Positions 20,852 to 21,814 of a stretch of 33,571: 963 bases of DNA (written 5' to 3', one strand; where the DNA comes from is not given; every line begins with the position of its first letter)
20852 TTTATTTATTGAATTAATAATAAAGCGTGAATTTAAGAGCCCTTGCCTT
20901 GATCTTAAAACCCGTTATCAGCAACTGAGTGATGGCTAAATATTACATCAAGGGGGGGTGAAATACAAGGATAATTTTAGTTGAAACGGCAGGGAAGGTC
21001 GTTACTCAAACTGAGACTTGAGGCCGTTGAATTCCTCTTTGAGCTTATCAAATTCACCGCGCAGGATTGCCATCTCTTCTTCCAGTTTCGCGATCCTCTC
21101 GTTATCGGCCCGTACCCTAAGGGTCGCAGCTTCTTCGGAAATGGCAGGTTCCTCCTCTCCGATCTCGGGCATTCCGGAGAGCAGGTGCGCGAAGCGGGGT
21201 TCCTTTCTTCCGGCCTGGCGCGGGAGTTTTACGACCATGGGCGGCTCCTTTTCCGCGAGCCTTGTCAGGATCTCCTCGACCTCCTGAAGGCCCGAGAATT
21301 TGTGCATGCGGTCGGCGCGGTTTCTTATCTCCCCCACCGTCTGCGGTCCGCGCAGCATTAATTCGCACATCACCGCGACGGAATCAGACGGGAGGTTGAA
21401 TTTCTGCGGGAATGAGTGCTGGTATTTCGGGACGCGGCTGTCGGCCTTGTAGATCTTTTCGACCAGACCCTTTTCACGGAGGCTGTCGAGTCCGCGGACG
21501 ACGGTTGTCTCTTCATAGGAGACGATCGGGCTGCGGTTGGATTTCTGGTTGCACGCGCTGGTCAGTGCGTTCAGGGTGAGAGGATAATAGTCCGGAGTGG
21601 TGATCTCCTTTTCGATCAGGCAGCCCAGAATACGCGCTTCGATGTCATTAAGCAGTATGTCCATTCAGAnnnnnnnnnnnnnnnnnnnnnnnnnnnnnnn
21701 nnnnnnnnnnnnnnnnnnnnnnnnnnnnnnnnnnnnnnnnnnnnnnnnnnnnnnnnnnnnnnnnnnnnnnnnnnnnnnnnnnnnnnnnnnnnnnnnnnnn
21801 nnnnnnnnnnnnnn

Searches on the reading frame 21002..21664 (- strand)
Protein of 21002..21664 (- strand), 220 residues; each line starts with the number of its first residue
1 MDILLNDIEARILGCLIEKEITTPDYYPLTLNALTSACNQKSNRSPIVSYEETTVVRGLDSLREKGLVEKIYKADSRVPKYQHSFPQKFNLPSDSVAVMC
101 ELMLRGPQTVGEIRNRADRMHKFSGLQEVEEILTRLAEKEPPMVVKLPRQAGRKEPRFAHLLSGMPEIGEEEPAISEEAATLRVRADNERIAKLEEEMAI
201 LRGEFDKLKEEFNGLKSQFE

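Call 4: search_protein_families(library=pfam, proteins=[window:21002-21664:-], max_evalue=0.01)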
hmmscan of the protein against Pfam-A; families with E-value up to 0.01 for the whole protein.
window:21002-21664:- (220 aa): 1 family
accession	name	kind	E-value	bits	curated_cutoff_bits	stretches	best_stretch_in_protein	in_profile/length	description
PF04337.18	DUF480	-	2.4e-64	216.4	25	1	5-153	1-149/149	Protein of unknown function, DUF480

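Call 56: find_homologous_proteins(query=window:21002-21664:-, max_evalue=1e-40)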
Query window:21002-21664:- (220 aa): 7644 proteins with E <= 1e-40 among 8000 candidates; the best 120 are listed.
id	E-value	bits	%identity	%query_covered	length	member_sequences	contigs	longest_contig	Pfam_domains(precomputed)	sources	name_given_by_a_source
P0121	1.7e-138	477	100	100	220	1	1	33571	PF04337.19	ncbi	ncbi:MAG: YceH family protein [Nitrospirota bacterium]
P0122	3.3e-121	421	88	100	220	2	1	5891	PF04337.19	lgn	-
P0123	1.4e-118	412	85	100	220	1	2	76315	PF04337.19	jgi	-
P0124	3.5e-118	411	85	100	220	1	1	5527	PF04337.19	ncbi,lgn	-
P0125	4.5e-118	410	85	100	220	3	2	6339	PF04337.19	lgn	-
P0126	2.3e-117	408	85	100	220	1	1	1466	PF04337.19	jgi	-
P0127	4.9e-117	407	85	100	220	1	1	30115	PF04337.19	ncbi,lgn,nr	ncbi:MAG: YceH family protein [Nitrospirae bacterium]|nr:YceH family protein [Nitrospirota bacterium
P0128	9.1e-117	406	85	100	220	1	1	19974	PF04337.19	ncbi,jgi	jgi:uncharacterized protein YceH (UPF0502 family)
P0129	6.2e-116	403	85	100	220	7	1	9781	PF04337.19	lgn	-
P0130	2.1e-111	389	82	100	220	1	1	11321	PF04337.19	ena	-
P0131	4.3e-111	388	83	100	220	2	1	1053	PF04337.19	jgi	jgi:uncharacterized protein YceH (UPF0502 family)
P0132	5.1e-107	374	80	100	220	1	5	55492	PF04337.19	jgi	jgi:uncharacterized protein YceH (UPF0502 family)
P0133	2.6e-106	372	78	100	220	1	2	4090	PF04337.19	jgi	jgi:uncharacterized protein YceH (UPF0502 family)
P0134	3.7e-106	371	79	100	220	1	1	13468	PF04337.19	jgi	jgi:uncharacterized protein YceH (UPF0502 family)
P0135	1.4e-104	366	77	100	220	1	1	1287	PF04337.19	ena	-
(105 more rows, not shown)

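Call 57: find_encoding_contigs(protein=P0123, flank=8000, max_places=2)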
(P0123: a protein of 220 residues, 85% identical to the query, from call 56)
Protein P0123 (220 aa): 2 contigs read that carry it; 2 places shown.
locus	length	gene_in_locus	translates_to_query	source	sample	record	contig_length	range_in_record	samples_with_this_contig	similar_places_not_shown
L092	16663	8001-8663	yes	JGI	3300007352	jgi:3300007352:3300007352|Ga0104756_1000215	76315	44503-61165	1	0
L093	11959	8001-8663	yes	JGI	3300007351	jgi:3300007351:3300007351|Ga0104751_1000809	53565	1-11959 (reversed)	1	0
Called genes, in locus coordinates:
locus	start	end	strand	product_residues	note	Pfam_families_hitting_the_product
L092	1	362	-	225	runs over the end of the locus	-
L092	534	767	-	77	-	-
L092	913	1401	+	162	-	-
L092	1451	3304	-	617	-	PF13650:Asp_protease_2, PF13975:gag-asp_proteas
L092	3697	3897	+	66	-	PF00313:CSD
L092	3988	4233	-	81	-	PF05768:Glrx-like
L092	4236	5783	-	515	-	PF00034:Cytochrom_C (faint), PF03150:CCP_MauG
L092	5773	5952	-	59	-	-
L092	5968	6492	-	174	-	PF07452:CHRD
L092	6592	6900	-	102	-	-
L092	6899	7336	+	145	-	PF06146:PsiE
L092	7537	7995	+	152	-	PF00571:CBS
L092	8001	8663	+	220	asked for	PF04337:DUF480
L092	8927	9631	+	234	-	-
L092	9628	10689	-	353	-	PF00437:T2SSE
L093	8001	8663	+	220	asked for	PF04337:DUF480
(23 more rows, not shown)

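Call 58: find_encoding_contigs(protein=P0127, flank=8000, max_places=2)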
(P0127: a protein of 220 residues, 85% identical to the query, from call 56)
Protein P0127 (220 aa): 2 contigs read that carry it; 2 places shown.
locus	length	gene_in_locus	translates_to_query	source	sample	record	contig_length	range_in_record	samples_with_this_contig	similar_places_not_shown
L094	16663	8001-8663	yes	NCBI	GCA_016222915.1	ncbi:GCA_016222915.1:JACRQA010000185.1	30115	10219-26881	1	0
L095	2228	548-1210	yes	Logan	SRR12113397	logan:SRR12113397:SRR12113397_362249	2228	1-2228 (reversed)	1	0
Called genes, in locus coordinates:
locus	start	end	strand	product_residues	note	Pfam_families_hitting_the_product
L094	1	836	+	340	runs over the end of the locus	-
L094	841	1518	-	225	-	PF01564:Spermine_synth (weak)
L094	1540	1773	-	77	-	-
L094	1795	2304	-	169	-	-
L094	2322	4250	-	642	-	PF13650:Asp_protease_2, PF13975:gag-asp_proteas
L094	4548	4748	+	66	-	PF00313:CSD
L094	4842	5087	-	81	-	PF05768:Glrx-like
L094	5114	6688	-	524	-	PF03150:CCP_MauG, PF00034:Cytochrom_C (faint)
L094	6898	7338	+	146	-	PF06146:PsiE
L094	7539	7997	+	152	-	PF00571:CBS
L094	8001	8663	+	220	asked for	PF04337:DUF480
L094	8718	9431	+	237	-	-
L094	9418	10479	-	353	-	PF00437:T2SSE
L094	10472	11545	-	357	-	PF05157:MshEN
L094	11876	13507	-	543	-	PF13231:PMT_2 (weak)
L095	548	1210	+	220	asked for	PF04337:DUF480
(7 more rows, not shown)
